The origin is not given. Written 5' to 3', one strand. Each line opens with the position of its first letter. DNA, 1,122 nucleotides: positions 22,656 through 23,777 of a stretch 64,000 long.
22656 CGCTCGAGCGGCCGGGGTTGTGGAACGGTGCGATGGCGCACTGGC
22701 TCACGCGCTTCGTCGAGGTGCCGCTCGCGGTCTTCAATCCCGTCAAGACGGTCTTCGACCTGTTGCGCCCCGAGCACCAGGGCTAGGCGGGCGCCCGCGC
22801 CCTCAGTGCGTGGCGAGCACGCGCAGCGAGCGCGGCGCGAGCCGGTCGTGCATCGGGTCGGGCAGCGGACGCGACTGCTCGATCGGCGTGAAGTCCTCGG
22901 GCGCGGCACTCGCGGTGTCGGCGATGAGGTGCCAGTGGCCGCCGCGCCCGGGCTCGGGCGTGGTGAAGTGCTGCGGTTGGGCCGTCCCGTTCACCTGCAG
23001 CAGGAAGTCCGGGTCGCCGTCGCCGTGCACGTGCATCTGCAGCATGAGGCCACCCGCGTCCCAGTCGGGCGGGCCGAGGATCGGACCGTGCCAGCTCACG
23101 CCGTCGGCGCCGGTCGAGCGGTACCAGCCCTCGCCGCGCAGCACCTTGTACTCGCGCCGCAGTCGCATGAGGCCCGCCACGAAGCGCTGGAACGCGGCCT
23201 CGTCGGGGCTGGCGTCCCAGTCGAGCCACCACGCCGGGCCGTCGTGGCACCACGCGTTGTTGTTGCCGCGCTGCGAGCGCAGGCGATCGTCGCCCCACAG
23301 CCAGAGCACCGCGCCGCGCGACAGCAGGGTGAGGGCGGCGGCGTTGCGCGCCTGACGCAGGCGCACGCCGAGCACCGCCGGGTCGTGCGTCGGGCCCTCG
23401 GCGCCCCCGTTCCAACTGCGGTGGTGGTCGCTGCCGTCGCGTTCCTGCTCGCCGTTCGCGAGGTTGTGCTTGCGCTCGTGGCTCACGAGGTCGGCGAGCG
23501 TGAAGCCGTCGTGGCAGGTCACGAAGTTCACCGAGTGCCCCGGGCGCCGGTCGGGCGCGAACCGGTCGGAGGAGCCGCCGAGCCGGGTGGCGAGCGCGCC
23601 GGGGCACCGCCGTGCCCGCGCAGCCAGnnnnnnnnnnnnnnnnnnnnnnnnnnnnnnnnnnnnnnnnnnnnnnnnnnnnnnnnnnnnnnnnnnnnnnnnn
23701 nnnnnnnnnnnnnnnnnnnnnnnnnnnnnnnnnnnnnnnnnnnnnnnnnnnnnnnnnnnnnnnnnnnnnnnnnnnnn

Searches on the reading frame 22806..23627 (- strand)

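Call 42: search_protein_families(library=pfam, proteins=[window:22806-23627:-], max_evalue=0.0001)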
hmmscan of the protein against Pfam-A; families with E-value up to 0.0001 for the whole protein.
window:22806-23627:- (274 aa): 1 family
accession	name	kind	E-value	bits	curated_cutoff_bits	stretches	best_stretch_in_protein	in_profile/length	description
PF21156.3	ISOA1-3_C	-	4.3e-05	24.1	27.3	1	179-247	2-69/106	Isoamylase 1-3, C-terminal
